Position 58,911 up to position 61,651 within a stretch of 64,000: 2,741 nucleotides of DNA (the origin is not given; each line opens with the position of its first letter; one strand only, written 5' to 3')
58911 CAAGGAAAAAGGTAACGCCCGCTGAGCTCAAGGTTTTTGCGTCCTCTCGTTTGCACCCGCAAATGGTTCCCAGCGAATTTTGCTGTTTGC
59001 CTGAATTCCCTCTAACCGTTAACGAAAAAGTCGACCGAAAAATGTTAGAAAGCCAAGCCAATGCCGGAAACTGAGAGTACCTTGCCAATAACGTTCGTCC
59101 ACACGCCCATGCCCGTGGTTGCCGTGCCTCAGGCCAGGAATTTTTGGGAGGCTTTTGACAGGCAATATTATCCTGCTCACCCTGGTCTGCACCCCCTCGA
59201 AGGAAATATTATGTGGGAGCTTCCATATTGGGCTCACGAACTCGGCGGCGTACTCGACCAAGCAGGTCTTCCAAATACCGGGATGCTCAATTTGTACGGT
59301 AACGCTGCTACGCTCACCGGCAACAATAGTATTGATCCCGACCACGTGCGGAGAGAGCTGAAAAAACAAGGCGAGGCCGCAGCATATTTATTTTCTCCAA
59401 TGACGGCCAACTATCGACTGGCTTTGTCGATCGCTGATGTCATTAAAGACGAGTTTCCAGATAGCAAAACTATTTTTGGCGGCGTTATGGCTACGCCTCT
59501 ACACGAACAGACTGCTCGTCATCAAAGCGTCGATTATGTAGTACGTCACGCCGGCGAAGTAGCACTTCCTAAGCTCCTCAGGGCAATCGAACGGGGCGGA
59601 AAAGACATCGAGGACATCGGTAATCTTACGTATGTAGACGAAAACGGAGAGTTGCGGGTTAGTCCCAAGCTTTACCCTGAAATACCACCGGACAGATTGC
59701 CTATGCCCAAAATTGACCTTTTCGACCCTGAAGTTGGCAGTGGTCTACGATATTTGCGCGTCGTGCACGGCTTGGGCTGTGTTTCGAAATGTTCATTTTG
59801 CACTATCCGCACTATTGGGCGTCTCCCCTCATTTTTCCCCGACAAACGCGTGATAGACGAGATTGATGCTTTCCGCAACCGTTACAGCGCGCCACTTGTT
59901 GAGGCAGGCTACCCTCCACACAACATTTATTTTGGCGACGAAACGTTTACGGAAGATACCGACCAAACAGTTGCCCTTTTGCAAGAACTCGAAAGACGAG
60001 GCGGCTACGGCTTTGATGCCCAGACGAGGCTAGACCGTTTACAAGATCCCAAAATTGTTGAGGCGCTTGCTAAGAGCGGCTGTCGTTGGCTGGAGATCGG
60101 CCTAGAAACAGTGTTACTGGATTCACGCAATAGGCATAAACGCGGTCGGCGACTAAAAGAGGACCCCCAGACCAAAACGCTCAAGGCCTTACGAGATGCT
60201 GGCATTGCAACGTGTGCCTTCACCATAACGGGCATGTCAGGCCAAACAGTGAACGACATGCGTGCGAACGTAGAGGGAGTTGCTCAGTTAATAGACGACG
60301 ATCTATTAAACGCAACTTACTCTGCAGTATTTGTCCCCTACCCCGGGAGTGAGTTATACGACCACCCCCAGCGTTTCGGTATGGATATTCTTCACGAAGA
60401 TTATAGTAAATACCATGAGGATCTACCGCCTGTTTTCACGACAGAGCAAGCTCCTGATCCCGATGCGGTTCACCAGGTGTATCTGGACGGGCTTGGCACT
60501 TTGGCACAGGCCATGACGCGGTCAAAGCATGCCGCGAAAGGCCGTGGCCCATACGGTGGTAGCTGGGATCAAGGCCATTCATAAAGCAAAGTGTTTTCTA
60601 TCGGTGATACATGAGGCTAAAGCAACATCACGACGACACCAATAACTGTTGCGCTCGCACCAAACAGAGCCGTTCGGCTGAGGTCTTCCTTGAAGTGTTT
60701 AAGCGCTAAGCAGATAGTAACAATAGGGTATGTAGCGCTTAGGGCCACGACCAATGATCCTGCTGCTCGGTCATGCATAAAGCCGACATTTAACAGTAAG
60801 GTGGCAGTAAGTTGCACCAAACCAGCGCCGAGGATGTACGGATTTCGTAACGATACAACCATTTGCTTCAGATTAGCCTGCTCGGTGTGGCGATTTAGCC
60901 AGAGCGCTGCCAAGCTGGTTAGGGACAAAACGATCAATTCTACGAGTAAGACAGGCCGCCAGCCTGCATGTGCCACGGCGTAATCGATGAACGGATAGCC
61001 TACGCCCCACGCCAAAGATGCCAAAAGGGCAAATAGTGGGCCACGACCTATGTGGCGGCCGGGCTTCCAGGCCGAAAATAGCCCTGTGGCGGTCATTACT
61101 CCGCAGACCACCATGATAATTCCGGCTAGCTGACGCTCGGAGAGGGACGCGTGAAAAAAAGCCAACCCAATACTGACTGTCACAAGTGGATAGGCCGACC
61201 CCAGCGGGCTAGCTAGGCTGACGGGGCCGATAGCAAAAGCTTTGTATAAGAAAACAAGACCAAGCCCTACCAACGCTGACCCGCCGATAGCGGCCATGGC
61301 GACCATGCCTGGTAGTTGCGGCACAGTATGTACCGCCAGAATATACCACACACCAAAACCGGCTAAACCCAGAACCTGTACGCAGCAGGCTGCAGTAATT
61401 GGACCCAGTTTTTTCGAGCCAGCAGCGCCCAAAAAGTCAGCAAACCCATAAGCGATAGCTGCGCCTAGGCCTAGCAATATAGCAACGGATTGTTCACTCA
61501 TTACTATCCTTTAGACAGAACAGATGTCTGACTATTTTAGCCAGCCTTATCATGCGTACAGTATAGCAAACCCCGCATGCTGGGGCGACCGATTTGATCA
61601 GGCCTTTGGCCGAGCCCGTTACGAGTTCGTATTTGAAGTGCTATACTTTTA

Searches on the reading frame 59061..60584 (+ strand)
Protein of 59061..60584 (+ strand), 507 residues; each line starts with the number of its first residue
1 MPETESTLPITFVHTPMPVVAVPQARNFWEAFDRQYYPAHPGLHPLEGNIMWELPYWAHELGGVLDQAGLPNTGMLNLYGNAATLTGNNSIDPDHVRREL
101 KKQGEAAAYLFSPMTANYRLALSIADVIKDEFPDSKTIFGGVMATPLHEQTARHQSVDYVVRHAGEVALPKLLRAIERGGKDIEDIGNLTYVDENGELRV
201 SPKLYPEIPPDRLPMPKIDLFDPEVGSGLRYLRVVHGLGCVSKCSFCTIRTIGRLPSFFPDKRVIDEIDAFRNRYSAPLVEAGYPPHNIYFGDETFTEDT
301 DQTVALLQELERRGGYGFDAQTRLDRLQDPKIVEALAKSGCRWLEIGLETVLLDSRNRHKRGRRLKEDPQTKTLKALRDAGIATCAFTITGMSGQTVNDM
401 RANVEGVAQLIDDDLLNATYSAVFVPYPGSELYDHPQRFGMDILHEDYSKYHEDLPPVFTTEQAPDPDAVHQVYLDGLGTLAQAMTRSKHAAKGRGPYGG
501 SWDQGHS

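Call 81: search_protein_families(library=pfam, proteins=[window:59061-60584:+], max_evalue=0.001)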
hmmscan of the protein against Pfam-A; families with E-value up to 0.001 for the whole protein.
window:59061-60584:+ (507 aa): 2 families
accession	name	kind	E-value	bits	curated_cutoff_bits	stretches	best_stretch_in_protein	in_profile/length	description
PF04055.27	Radical_SAM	-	1.3e-15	58.4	29.5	1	234-401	1-160/166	Radical SAM superfamily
PF02310.24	B12-binding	-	1.8e-08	34.7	32.1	1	91-172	38-120/121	B12 binding domain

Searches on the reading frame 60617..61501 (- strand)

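Call 88: search_protein_families(library=pfam, proteins=[window:60617-61501:-], max_evalue=0.001)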
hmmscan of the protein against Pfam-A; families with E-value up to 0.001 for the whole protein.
window:60617-61501:- (294 aa): 1 family
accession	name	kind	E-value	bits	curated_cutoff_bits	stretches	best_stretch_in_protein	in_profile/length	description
PF00892.27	EamA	-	8.4e-23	81.6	28.2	2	7-137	3-132/135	EamA-like transporter family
